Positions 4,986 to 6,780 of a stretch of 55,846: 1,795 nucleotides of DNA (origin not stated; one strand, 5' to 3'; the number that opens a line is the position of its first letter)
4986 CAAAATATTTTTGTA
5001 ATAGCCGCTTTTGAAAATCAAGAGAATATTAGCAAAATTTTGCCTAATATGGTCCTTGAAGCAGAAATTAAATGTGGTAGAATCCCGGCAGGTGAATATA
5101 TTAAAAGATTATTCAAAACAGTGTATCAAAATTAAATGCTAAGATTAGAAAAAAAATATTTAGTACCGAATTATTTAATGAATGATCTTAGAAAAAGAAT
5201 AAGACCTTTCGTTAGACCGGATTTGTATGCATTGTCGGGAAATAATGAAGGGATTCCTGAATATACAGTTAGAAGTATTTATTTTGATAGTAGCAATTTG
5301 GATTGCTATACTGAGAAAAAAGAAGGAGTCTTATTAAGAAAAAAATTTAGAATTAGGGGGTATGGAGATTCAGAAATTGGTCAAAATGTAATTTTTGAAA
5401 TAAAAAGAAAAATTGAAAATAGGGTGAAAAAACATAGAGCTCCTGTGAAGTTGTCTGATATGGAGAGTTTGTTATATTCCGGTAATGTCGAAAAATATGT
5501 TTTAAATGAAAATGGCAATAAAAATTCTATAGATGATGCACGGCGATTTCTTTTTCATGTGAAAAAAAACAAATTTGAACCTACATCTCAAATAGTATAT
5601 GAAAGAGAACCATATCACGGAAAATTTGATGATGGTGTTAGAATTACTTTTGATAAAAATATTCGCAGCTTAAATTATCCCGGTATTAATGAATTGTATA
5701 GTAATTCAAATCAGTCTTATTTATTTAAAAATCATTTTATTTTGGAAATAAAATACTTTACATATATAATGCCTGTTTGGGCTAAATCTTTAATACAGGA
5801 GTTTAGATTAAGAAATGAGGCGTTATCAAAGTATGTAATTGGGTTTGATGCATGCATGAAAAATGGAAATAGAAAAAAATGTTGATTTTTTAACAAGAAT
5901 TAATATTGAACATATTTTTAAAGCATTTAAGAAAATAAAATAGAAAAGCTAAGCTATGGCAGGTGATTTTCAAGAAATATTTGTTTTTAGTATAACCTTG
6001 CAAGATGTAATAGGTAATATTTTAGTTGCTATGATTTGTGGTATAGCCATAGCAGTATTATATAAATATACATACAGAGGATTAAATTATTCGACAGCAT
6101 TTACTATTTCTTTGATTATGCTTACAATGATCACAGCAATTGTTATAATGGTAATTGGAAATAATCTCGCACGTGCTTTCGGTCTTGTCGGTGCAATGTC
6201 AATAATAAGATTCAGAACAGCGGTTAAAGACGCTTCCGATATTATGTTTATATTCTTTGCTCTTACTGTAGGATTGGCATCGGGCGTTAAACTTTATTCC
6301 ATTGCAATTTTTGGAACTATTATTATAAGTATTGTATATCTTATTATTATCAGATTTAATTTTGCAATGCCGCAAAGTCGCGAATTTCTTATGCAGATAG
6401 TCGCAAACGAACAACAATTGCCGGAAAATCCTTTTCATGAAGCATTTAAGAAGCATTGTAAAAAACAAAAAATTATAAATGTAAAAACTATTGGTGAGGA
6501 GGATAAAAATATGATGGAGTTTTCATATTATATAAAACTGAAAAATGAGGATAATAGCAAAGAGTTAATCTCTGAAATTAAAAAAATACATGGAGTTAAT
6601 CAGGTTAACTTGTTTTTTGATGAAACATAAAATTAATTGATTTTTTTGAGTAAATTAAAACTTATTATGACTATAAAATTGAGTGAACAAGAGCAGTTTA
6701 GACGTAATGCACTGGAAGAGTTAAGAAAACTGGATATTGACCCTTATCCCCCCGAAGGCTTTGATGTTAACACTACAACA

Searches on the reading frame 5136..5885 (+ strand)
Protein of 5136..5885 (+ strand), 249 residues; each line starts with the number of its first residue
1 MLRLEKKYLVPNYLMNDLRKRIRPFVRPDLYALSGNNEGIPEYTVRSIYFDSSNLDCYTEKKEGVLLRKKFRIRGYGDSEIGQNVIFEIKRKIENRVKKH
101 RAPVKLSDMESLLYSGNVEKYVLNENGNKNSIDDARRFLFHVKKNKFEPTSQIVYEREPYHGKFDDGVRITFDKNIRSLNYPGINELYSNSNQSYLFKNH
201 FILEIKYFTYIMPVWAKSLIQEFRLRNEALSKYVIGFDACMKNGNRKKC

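Call 20: search_protein_families(library=pfam, proteins=[window:5136-5885:+], max_evalue=0.00001)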
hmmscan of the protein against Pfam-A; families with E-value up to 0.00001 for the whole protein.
window:5136-5885:+ (249 aa): 1 family
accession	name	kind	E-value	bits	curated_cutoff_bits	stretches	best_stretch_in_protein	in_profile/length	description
PF09359.15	VTC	-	2.7e-37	129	23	1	3-238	2-232/235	VTC domain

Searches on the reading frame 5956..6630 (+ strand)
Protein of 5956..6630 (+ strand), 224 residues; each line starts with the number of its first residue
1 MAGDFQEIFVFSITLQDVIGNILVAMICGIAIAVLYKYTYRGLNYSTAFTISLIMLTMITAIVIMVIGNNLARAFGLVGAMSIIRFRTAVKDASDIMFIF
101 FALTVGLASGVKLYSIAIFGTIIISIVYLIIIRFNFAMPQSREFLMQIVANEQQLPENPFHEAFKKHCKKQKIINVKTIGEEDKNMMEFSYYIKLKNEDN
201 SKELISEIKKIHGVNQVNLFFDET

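Call 20: search_protein_families(library=pfam, proteins=[window:5956-6630:+], max_evalue=0.00001)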
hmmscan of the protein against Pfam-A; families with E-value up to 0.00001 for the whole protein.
window:5956-6630:+ (224 aa): 1 family
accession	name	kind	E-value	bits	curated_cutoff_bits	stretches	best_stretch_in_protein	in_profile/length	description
PF16316.10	DUF4956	-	2.1e-16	60.6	30.6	1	30-180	3-160/169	Domain of unknown function (DUF4956)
